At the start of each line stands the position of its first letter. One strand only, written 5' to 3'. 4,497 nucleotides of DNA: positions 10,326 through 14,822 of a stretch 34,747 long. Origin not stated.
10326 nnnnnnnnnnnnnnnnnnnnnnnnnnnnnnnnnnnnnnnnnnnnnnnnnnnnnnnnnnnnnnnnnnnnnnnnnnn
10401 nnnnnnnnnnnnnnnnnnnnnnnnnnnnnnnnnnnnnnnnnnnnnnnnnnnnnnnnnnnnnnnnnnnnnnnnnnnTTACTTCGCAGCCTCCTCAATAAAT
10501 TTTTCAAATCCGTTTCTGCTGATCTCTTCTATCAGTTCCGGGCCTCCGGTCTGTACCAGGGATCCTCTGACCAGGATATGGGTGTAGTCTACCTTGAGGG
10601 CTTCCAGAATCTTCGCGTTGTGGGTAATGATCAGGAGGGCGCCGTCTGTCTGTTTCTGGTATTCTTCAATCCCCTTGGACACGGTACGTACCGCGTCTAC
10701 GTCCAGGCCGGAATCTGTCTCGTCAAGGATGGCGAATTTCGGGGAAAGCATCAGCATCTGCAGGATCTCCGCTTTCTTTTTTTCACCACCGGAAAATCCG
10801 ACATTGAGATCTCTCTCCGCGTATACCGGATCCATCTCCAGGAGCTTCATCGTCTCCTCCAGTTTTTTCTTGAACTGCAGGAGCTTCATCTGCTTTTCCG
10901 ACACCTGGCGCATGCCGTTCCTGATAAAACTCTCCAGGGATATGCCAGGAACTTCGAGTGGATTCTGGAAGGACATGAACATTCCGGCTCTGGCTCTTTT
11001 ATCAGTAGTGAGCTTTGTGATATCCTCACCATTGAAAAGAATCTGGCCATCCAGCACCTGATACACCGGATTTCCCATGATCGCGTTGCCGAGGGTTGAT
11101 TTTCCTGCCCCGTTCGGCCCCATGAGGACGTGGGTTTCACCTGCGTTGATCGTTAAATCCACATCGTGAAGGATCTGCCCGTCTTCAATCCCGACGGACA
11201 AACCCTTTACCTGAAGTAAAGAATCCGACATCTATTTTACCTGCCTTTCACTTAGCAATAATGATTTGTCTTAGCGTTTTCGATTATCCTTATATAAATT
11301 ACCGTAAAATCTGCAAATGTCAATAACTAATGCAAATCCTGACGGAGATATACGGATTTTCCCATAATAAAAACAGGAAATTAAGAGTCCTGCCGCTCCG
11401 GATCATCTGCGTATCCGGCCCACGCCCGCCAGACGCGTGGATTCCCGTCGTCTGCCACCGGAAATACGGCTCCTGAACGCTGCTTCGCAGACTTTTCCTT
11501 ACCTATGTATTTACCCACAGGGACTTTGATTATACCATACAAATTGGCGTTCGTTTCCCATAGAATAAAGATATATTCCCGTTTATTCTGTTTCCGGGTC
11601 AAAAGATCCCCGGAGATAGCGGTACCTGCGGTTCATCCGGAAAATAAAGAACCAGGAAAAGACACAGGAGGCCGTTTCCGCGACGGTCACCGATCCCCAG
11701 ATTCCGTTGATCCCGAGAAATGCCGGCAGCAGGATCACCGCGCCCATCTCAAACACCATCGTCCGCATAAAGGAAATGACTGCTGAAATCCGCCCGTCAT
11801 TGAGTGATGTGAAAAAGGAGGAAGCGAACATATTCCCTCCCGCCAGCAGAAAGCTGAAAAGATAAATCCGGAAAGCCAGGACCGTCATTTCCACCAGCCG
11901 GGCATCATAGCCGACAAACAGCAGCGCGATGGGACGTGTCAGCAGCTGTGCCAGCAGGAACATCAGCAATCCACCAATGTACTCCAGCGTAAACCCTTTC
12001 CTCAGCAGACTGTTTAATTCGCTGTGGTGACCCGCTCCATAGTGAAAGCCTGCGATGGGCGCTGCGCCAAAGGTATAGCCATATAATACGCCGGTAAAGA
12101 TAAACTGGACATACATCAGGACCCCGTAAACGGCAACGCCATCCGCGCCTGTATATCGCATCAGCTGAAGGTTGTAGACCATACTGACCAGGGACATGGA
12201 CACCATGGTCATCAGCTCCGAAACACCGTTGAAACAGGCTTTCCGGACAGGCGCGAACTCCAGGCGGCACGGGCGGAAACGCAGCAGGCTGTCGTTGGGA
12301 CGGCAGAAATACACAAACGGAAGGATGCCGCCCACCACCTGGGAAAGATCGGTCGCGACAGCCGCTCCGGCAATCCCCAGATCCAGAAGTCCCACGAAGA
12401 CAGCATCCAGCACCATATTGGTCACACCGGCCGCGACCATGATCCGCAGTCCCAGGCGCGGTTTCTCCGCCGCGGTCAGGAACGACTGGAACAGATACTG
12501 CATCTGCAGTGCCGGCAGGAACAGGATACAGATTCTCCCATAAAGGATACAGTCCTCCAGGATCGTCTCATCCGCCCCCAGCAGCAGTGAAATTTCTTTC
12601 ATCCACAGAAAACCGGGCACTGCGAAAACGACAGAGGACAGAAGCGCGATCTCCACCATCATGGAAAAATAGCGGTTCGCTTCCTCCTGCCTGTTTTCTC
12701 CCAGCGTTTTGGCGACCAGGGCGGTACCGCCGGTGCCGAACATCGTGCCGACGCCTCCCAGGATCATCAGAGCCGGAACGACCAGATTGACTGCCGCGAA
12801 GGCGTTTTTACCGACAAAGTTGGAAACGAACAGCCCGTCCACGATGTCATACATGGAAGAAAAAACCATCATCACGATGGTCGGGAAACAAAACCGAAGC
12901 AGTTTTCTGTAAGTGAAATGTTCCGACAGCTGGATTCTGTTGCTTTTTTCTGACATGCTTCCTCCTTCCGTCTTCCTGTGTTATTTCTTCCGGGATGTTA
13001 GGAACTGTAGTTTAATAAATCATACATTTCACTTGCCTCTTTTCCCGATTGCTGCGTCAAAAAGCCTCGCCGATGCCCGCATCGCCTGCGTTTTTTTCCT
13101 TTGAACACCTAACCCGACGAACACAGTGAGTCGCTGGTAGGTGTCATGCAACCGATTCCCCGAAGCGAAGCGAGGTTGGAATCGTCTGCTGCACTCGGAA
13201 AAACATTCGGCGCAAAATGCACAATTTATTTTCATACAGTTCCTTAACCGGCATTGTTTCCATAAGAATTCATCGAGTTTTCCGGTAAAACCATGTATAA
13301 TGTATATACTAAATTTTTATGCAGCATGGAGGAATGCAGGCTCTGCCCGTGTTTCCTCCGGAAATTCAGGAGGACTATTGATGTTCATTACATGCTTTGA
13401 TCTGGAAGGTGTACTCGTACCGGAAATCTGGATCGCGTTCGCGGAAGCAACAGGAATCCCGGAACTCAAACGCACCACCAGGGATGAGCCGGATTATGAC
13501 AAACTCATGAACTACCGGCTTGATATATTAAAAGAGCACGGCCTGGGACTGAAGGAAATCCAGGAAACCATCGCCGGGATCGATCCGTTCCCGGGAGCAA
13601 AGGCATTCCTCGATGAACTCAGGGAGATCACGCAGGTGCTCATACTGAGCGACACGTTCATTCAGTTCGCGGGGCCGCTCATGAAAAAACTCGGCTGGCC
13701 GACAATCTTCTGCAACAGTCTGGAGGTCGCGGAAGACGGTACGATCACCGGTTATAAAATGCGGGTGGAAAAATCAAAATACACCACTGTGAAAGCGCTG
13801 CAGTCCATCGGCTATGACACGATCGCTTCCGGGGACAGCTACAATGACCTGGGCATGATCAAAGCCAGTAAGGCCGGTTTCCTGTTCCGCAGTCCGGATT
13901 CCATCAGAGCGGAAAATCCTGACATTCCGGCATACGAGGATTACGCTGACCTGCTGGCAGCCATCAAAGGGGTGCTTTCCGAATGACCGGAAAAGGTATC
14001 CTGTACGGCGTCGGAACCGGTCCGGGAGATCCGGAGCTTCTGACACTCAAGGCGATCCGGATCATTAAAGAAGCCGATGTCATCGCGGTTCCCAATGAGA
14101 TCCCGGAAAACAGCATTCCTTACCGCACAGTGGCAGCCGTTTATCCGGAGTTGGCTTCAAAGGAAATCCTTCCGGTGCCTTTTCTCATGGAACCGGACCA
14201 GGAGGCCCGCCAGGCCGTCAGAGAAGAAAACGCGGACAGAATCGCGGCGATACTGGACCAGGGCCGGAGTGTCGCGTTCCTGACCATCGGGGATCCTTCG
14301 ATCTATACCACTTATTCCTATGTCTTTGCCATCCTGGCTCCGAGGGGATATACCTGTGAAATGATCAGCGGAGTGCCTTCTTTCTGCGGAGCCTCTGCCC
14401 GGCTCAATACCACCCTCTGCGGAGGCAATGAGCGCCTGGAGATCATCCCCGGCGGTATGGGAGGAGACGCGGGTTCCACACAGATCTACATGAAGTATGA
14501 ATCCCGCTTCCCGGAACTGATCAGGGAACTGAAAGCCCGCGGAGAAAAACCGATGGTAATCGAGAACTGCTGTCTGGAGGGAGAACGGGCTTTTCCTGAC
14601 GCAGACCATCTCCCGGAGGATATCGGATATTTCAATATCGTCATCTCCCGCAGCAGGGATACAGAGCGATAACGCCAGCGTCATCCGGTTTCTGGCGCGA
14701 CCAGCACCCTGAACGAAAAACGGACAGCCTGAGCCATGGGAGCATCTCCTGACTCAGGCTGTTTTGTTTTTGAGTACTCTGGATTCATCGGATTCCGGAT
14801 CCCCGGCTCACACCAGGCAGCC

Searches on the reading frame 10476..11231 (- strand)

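Call 44: search_protein_families(library=pfam, proteins=[window:10476-11231:-], max_evalue=0.00001)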
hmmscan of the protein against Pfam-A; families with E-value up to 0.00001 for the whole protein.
window:10476-11231:- (251 aa): 3 families
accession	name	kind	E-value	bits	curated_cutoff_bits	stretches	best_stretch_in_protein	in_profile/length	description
PF00005.33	ABC_tran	-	8.5e-25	88.4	25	1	21-172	1-135/137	ABC transporter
PF02463.25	SMC_N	-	1.5e-09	38.1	40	1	33-212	26-205/220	RecF/RecN/SMC N terminal domain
PF13304.12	AAA_21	-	7.1e-06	26.7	27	0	34-51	2-19/304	AAA domain, putative AbiEii toxin, Type IV TA system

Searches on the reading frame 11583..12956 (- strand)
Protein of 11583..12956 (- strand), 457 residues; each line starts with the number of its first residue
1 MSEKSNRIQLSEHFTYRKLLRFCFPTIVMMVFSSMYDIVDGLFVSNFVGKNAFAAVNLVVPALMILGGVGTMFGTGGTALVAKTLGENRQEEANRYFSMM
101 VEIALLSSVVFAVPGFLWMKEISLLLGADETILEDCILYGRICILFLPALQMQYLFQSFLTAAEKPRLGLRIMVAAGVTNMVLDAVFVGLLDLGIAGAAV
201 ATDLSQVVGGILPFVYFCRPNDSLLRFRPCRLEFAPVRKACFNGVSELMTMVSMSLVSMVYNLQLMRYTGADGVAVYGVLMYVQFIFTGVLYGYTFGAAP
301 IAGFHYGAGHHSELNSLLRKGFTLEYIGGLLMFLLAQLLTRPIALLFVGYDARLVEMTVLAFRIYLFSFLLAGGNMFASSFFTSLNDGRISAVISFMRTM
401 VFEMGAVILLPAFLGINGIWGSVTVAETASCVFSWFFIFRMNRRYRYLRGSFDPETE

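Call 44: search_protein_families(library=pfam, proteins=[window:11583-12956:-], max_evalue=0.00001)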
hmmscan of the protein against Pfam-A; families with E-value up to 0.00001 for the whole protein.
window:11583-12956:- (457 aa): 1 family
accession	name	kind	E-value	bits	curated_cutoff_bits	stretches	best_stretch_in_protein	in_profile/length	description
PF01554.23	MatE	-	1.9e-40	138.6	24.9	2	25-185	1-160/161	MatE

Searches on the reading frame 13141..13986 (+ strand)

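Call 45: search_protein_families(library=pfam, proteins=[window:13141-13986:+], max_evalue=0.00001)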
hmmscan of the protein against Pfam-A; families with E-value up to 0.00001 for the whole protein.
window:13141-13986:+ (281 aa): 2 families
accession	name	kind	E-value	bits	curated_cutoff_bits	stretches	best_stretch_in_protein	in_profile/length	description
PF00702.32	Hydrolase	-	2.4e-09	38.3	26.4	1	86-242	6-189/191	haloacid dehalogenase-like hydrolase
PF12710.13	HAD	-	2.2e-06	28.6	27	1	149-240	86-188/189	haloacid dehalogenase-like hydrolase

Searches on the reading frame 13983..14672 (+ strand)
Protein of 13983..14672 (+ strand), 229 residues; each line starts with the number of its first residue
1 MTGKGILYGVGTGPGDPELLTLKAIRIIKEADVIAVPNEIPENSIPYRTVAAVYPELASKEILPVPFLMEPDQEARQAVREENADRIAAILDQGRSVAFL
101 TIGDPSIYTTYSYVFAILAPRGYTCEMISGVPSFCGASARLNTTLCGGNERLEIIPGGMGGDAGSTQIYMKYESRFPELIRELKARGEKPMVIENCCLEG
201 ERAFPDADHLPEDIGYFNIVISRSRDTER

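Call 45: search_protein_families(library=pfam, proteins=[window:13983-14672:+], max_evalue=0.00001)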
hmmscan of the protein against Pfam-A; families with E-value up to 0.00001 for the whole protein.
window:13983-14672:+ (229 aa): 1 family
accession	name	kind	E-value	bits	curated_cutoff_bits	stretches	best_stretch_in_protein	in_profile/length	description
PF00590.25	TP_methylase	-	2.8e-39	135.7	27.8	1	7-204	2-204/212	Tetrapyrrole (Corrin/Porphyrin) Methylases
